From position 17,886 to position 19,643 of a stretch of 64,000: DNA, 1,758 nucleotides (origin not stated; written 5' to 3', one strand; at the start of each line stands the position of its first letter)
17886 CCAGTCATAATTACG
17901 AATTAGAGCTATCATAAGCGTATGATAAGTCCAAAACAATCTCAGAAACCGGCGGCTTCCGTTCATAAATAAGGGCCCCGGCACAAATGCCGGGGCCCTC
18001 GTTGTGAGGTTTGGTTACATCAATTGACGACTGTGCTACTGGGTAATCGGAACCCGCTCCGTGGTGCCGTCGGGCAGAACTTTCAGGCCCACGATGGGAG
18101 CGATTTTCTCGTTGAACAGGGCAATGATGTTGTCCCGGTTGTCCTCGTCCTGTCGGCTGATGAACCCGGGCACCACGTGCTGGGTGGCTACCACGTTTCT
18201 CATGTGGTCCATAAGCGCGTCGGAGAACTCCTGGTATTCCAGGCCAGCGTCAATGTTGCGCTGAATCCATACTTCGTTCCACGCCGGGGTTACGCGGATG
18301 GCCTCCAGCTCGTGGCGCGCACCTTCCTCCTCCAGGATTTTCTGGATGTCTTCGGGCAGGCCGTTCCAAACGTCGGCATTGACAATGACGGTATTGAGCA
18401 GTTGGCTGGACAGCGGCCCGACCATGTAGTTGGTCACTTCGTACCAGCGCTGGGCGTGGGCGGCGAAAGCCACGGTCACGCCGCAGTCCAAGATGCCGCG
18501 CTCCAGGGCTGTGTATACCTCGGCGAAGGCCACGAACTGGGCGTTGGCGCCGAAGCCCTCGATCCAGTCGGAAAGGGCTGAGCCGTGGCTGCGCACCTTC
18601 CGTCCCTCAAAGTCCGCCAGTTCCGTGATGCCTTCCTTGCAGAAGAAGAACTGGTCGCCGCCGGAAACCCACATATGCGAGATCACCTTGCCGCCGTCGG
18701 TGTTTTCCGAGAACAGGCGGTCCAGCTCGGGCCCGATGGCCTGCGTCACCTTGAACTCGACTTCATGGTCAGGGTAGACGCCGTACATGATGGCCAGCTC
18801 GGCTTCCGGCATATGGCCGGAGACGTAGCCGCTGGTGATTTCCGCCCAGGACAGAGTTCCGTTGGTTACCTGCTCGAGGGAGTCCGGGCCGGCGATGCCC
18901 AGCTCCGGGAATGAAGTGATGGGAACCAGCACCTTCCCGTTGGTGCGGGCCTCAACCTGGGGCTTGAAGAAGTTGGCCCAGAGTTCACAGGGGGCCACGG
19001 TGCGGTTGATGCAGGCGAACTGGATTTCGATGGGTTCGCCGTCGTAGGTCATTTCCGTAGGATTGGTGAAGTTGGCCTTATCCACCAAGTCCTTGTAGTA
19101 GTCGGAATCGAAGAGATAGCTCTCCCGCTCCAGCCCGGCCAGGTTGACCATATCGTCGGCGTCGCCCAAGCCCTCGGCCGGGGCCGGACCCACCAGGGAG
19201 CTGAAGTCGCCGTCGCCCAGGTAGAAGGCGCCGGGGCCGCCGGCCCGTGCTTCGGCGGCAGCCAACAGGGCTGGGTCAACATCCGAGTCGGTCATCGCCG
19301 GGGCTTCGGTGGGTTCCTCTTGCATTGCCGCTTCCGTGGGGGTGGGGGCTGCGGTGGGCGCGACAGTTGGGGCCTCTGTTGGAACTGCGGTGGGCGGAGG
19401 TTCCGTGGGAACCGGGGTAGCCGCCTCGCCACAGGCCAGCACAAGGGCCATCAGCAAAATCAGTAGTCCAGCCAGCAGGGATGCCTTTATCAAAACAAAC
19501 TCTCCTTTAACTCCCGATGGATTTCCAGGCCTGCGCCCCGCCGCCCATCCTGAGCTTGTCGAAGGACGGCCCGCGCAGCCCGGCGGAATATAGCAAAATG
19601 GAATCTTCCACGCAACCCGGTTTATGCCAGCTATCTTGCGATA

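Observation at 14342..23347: Tandem array of five stand-alone DctP-type (TRAP) binding lipoproteins, each its own promoter-gene-terminator cassette, with no DctQ/DctM membrane partner in 64 kb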

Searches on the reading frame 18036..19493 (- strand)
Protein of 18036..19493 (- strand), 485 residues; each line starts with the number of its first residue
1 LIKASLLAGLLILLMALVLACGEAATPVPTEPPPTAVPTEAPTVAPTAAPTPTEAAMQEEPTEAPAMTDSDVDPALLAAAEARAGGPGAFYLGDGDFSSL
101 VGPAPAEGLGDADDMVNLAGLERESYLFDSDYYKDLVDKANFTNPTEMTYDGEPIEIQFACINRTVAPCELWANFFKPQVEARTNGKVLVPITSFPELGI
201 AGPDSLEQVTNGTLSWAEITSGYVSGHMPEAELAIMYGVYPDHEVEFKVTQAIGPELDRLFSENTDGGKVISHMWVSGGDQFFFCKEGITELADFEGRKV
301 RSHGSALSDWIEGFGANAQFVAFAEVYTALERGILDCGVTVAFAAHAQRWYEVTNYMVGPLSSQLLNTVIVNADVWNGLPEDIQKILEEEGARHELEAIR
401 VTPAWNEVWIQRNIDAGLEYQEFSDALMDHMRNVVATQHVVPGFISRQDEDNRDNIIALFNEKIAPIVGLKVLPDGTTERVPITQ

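Call 3: search_protein_families(library=pfam, proteins=[window:18036-19493:-], max_evalue=1)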
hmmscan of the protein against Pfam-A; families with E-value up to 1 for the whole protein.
window:18036-19493:- (485 aa): 2 families
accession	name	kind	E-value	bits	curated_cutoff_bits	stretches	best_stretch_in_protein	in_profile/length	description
PF03480.18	DctP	-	9.3e-33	114.2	23.4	1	172-437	14-277/286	Bacterial extracellular solute-binding protein, family 7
PF21338.2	Top1B_N_bact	-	0.17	12.1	27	1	392-413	17-38/49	Bacterial DNA topoisomerase IB, N-terminal domain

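Call 4: search_protein_families(library=ncbifam, proteins=[window:18036-19493:-], max_evalue=1)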
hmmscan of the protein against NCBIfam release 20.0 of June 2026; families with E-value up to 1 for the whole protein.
window:18036-19493:- (485 aa): 5 families
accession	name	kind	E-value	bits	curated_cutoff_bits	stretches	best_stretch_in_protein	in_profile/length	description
NF037995.1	TRAP_S1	subfamily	2.1e-26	92.9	50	1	175-422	18-262/271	TRAP transporter substrate-binding protein DctP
TIGR00787.1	dctP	subfamily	3.1e-21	75.9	175.05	1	173-389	15-229/257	DctP family TRAP transporter solute-binding subunit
NF041057.1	Rcas_1661_fam_Se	equivalog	0.0001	22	190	1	11-96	2-88/247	Rcas_1661 family thioredoxin-like (seleno)lipoprotein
TIGR03042.1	PS_II_psbQ_bact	equivalog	0.065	13.1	106.9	0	347-373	61-87/142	photosystem II protein PsbQ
NF002334.0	PRK01294.1-2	equivalog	0.27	10.3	285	1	10-81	5-78/336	lipase secretion chaperone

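Call 10: find_homologous_proteins(query=window:18036-19493:-, max_evalue=1e-10)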
Query window:18036-19493:- (485 aa): 1217 proteins with E <= 1e-10 among 8000 candidates; the best 120 are listed.
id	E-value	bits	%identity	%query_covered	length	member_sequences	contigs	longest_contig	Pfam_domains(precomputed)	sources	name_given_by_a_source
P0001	0.0e+0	1067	96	100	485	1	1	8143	PF03480.19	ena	-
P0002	0.0e+0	1038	94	100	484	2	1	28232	PF03480.19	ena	-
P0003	0.0e+0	1038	92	100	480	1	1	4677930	PF03480.19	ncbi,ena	-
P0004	0.0e+0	1023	97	90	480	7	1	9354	PF03480.19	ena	-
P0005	0.0e+0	1020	94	91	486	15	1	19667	PF03480.19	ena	-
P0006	0.0e+0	1015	92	100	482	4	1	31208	PF03480.19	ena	-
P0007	1.1e-296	1002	87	100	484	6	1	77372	PF03480.19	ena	-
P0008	3.7e-296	1000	88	100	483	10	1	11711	PF03480.19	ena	-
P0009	4.7e-289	977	88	100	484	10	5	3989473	PF03480.19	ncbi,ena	-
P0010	7.5e-288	973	87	100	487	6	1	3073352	PF03480.19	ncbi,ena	-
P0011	3.8e-285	964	88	100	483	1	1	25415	PF03480.19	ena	-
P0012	7.6e-285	963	91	90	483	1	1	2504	PF03480.19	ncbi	-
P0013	5.6e-284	960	88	100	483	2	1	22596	PF03480.19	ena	-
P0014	1.3e-283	959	86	100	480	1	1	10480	PF03480.19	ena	-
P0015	1.9e-283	958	86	100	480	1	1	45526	PF03480.19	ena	-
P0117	3.0e-189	648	47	81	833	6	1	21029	PF03480.19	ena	-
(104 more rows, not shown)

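Call 11: find_encoding_contigs(protein=window:18036-19493:-, flank=10000, max_places=4)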
Protein window:18036-19493:- (485 aa): no gene with exactly this product is on record in the collection.
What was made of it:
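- The window's proteins are not on record (call 11), and the hit lists are truncated.
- Tried and rejected: Looking up the window's own copy 3 to find the source contig gave no record (call 11).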

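Call 12: find_encoding_contigs(protein=P0003, flank=10000, max_places=3)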
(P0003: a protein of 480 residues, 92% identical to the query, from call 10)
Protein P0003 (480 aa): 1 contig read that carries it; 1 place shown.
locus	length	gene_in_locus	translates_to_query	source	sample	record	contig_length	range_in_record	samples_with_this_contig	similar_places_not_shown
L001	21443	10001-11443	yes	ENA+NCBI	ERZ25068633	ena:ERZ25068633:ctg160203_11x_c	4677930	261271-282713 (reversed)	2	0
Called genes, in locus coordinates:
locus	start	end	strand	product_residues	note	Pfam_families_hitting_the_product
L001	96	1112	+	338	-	PF00296:Bac_luciferase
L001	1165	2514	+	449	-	PF00296:Bac_luciferase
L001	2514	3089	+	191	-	PF02525:Flavodoxin_2 (weak), PF03358:FMN_red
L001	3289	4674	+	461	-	PF03480:DctP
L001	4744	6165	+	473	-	PF03480:DctP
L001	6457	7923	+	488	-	PF03480:DctP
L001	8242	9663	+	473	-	-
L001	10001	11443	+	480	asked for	PF03480:DctP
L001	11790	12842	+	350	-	-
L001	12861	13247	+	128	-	-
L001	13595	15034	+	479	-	PF03480:DctP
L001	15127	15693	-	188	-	PF00083:Sugar_tr (faint), PF06779:MFS_4 (faint), PF07690:MFS_1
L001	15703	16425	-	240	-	PF07690:MFS_1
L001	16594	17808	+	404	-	PF01321:Creatinase_N, PF00557:Peptidase_M24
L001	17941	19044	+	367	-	PF00296:Bac_luciferase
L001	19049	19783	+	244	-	PF12697:Abhydrolase_6, PF00561:Abhydrolase_1 (faint)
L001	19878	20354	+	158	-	PF24777:DUF7700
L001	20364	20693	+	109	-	PF13650:Asp_protease_2 (weak), PF13975:gag-asp_proteas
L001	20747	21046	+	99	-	-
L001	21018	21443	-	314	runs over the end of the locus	PF13276:HTH_21, PF00665:rve, PF13683:rve_3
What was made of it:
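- One copy in relative L001 is split into two ORFs (11790-12842 and 12861-13247) (call 12).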

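Call 16: find_related_loci(query=window:18036-19493:-, collection=genome_contigs, flank=10000)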
Query window:18036-19493:- (485 aa) in genome_contigs; peptide patterns used: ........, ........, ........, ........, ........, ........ (x = any residue, [..] = any of these).
72 stretches matched a pattern; 40 encode a relative of the query (tblastn E <= 1e-3); 35 distinct loci.
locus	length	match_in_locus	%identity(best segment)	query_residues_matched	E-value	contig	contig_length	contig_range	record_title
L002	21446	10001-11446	88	1-485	0e+0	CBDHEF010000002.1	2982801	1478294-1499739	MAG: Dehalococcoidia bacterium isolate e9382ad7-4ca3-4796-a74a-760c8ad60130 genome assembly, contig: contig_2, whole gen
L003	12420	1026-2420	94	21-485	0e+0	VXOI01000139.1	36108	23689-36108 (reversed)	MAG: Chloroflexi bacterium isolate SB0662_bin_29 NODE_1136_length_36108_cov_31.332649, whole genome shotgun sequence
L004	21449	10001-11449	86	1-485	0e+0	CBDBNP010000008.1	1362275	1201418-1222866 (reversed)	MAG: Dehalococcoidia bacterium isolate af979d49-7d3b-4688-8ea5-a167a3c9a9f9 genome assembly, contig: contig_8, whole gen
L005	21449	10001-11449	86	1-485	0e+0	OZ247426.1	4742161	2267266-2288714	MAG: Dehalococcoidia bacterium isolate a97bc163-3bbb-412f-9a64-4bc878210a30 genome assembly, chromosome: 1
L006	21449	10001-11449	87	1-485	0e+0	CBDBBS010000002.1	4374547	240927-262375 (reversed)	MAG: Dehalococcoidia bacterium isolate ddb4ac3d-8f21-48f8-a382-dd94587b0ab6 genome assembly, contig: contig_2, whole gen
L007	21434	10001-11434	86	1-485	0e+0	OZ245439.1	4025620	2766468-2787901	MAG: Dehalococcoidia bacterium isolate 8d673fb0-6267-4ca5-9ff6-096bfbafaff1 genome assembly, chromosome: 1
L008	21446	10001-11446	86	1-485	0e+0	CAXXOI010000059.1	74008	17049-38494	MAG: Dehalococcoidia bacterium isolate b6fed81c-00b7-4ce5-8a6f-f33d937d4780 genome assembly, contig: contig_59, whole ge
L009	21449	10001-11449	84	1-485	0e+0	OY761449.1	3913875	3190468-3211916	MAG: Dehalococcoidia bacterium isolate 8faaec51-6d46-4fc3-9050-60b85d5760d4 genome assembly, chromosome: 1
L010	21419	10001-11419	84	1-485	0e+0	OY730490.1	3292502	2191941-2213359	MAG: Dehalococcoidia bacterium isolate 701b80ad-9c2c-4985-8916-d2900bd10c0f genome assembly, chromosome: 1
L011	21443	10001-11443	83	1-485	0e+0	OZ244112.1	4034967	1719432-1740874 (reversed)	MAG: Dehalococcoidia bacterium isolate 98c33025-9a88-4adf-8ca6-a97f3c9d2c4b genome assembly, chromosome: 1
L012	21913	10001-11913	85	1-485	0e+0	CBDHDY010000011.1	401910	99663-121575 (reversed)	MAG: Dehalococcoidia bacterium isolate e58c4f91-f2be-4f0a-9909-6998b1ebe402 genome assembly, contig: contig_11, whole ge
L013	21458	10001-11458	85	1-485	0e+0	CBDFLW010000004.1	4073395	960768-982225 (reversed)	MAG: Dehalococcoidia bacterium isolate 2f52b1ca-a849-4cdc-a827-476ed12bcbce genome assembly, contig: contig_4, whole gen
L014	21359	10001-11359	83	1-485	0e+0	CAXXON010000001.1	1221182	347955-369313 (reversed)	MAG: Dehalococcoidia bacterium isolate 68d30e11-8926-419a-9d87-ffe9a26ece92 genome assembly, contig: contig_1, whole gen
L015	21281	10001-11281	90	57-485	0e+0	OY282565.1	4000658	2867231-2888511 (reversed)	MAG: uncultured Dehalococcoidia bacterium genome assembly, chromosome: 1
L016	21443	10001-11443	89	1-485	0e+0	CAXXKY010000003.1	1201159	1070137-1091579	MAG: Dehalococcoidia bacterium isolate 886e3671-e943-42bd-87f0-332393e915f0 genome assembly, contig: contig_3, whole gen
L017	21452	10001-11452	89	1-485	0e+0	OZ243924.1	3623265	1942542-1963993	MAG: Dehalococcoidia bacterium isolate 8ae34c4e-956f-4af6-a887-bf289f41e209 genome assembly, chromosome: 1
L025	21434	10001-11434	69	1-481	0e+0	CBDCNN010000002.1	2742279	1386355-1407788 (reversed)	MAG: Dehalococcoidia bacterium isolate f925f4b4-e5cd-4c29-90df-f015b0a4b6e1 genome assembly, contig: contig_2, whole gen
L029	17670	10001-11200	66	76-478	0e+0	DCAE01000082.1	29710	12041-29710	MAG TPA_asm: Dehalococcoidia bacterium UBA1141 UBA1141_contig_8551, whole genome shotgun sequence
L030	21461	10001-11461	83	1-481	0e+0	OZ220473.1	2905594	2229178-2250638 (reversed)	MAG: Dehalococcoidia bacterium isolate 87cb072c-069b-458f-9ccb-7e689b7dc65c genome assembly, chromosome: 1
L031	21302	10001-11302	51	38-482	1e-139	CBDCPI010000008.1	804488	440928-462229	MAG: Dehalococcoidia bacterium isolate 2c126bea-bcd9-4278-a32a-30754f00bea4 genome assembly, contig: contig_8, whole gen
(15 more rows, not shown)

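Call 19: search_protein_families(library=pfam, proteins=[L029:7827-9077:-, L029:4538-5782:-, L031:1228-2547:-, L031:2455-2928:+, L017:3581-4813:+, L025:74-1360:+, L030:20307-21461:+], max_evalue=0.001)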
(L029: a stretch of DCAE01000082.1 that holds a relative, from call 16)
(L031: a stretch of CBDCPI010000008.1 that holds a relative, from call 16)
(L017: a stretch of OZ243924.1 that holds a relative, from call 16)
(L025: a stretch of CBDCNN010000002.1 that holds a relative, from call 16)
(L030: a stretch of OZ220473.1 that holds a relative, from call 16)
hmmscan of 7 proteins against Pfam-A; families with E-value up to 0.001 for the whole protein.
L029:7827-9077:- (416 aa): 1 family
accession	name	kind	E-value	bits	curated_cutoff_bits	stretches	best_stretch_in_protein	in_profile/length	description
PF07690.21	MFS_1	-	8.9e-36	123.9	33.4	1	28-370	2-347/347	Major Facilitator Superfamily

L029:4538-5782:- (414 aa): 3 families
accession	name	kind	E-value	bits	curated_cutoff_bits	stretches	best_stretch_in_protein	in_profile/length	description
PF07690.21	MFS_1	-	1.8e-50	172.3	33.4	2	27-279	3-252/347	Major Facilitator Superfamily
PF06779.20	MFS_4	-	2.1e-17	63.9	26.3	1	38-394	11-354/364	Uncharacterised MFS-type transporter YbfB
PF12832.13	MFS_1_like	-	5.7e-09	35.9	25.2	1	181-388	164-372/373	MFS_1 like family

L031:1228-2547:- (439 aa): 1 family
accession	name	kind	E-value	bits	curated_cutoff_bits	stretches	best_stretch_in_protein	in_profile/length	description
PF07690.21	MFS_1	-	1.1e-33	117.1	33.4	1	45-355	2-317/347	Major Facilitator Superfamily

L031:2455-2928:+ (157 aa): 3 families
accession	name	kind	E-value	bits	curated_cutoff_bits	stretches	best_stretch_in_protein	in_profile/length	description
PF01723.21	Chorion_1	-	2.8e-05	24.6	22.3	0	32-94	60-122/169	Chorion protein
PF04519.19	Bactofilin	-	0.00015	22.4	27.9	1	48-127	7-81/98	Polymer-forming cytoskeletal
PF09089.16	gp12-short_mid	-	0.00016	22.2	25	0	118-145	47-74/81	Phage short tail fibre protein gp12, middle domain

L017:3581-4813:+ (410 aa): 1 family
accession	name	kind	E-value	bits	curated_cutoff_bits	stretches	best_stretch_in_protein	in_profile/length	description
PF07690.21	MFS_1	-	1.6e-33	116.5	33.4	1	60-366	5-266/347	Major Facilitator Superfamily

L025:74-1360:+ (428 aa): 3 families
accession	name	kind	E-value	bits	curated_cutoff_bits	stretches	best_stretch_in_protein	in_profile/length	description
PF07690.21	MFS_1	-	4.4e-44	151.2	33.4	1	22-376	2-345/347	Major Facilitator Superfamily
PF12832.13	MFS_1_like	-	2.4e-07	30.6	25.2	1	47-389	30-366/373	MFS_1 like family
PF06779.20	MFS_4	-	2.2e-05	24.4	26.3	1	232-408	187-362/364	Uncharacterised MFS-type transporter YbfB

L030:20307-21461:+ (385 aa): 1 family
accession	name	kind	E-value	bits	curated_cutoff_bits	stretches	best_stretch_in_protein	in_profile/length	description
PF13231.12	PMT_2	-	4.2e-05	24.3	26.1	1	145-300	6-154/160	Dolichyl-phosphate-mannose-protein mannosyltransferase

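Call 25: search_solved_structures(query=A3, max_evalue=0.001, show_alignments=2)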
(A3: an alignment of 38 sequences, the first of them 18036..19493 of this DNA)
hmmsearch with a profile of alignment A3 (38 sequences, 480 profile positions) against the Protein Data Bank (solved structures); distinct sequences matched with E-value up to 0.001: 98 (the best 60 are shown).
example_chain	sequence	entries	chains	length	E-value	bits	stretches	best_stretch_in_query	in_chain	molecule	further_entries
2hpg_A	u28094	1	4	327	3e-20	75.7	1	171-420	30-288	ABC transporter, periplasmic substrate-binding protein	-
4p1l_A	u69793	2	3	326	5.1e-18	68.4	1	171-418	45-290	TRAP dicarboxylate transporter, DctP subunit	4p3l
4xfe_A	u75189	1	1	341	7.4e-18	67.8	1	149-393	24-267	TRAP dicarboxylate transporter subunit DctP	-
4mnp_A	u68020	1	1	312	9.4e-18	67.5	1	169-385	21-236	N-acetylneuraminate-binding protein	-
4x04_A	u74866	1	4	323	2.6e-17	66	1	172-421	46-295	solute binding protein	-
4ng7_A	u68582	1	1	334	2.9e-17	65.9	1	173-422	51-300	TRAP periplasmic solute binding protein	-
4nx1_A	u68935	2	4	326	4.9e-17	65.1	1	171-420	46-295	C4-dicarboxylate transport system substrate-binding protein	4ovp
4nn3_A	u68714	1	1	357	6.1e-17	64.8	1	172-464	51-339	TRAP dicarboxylate transporter, DctP subunit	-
2wx9_A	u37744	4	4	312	6.7e-17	64.7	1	152-384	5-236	SIALIC ACID-BINDING PERIPLASMIC PROTEIN SIAP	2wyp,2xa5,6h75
9bhf_A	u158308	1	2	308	9.4e-17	64.2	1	168-384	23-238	DctP family TRAP transporter solute-binding subunit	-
9bh3_A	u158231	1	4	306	9.6e-17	64.2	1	168-384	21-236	DctP family TRAP transporter solute-binding subunit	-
4mco_A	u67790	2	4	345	1.2e-16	63.8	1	170-395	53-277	TRAP dicarboxylate transporter-DctP subunit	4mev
2cex_A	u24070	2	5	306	1.5e-16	63.5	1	168-384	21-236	PROTEIN HI0146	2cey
2wyk_A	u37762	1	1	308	1.5e-16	63.5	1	168-384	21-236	SIALIC ACID-BINDING PERIPLASMIC PROTEIN SIAP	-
2v4c_A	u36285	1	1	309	1.5e-16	63.5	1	168-384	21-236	SIALIC ACID-BINDING PERIPLASMIC PROTEIN SIAP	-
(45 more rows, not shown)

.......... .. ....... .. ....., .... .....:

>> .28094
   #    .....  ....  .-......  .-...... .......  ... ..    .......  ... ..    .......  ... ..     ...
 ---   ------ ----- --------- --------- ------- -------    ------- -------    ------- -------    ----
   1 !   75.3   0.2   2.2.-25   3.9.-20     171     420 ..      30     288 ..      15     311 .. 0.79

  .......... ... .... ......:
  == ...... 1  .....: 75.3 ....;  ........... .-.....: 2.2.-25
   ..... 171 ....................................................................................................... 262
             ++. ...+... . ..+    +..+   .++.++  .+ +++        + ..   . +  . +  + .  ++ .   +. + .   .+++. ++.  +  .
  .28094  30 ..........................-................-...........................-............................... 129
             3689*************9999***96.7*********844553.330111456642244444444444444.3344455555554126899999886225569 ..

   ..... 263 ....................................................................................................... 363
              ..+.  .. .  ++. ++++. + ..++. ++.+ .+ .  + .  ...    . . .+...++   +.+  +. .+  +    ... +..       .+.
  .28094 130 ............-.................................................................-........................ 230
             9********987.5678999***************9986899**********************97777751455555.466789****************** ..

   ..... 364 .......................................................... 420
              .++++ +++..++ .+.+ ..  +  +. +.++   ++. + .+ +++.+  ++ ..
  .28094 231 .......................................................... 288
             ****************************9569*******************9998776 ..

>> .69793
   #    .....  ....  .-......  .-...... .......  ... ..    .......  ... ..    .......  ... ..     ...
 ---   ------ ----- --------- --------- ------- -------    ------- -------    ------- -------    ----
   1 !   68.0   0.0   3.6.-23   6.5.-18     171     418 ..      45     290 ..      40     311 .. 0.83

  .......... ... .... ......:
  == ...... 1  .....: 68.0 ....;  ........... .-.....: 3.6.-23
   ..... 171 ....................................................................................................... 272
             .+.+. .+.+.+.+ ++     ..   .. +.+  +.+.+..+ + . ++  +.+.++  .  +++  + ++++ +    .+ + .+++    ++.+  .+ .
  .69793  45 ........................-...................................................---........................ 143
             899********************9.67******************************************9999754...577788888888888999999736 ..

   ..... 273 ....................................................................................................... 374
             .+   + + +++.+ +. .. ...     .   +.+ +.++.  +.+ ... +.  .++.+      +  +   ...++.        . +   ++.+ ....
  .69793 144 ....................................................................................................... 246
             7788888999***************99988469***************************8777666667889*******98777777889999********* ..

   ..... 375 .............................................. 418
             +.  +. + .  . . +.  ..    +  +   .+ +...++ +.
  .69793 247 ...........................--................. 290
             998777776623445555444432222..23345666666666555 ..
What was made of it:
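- A profile search finds 98 solved TRAP SBPs (call 25).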

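Call 29: find_encoding_contigs(protein=P0117, flank=10000, max_places=4)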
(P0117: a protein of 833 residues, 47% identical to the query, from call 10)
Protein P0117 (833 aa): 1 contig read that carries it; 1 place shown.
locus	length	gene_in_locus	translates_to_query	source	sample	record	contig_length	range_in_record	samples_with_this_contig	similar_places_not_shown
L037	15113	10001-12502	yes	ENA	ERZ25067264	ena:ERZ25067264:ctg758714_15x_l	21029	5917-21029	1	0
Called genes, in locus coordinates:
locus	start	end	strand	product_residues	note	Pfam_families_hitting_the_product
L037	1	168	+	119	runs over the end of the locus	-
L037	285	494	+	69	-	-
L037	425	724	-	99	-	PF24696:UGSC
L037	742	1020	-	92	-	-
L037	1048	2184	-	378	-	PF00478:IMPDH, PF01070:FMN_dh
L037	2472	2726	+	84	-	-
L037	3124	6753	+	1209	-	PF02811:PHP, PF07733:DNA_pol3_alpha, PF17657:DNA_pol3_finger, PF14579:HHH_6, PF01336:tRNA_anti-codon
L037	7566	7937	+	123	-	PF02261:Asp_decarbox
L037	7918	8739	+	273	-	PF02353:CMAS, PF01209:Ubie_methyltran, PF13489:Methyltransf_23, PF08241:Methyltransf_11, PF08242:Methyltransf_12, PF13649:Methyltransf_25, PF13847:Methyltransf_31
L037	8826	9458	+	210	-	PF13489:Methyltransf_23, PF13847:Methyltransf_31 (weak), PF08241:Methyltransf_11, PF08242:Methyltransf_12, PF13649:Methyltransf_25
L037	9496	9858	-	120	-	-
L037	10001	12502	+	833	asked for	PF03480:DctP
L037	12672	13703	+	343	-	PF00174:Oxidored_molyb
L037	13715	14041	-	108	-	PF05534:HicB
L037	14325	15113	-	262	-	?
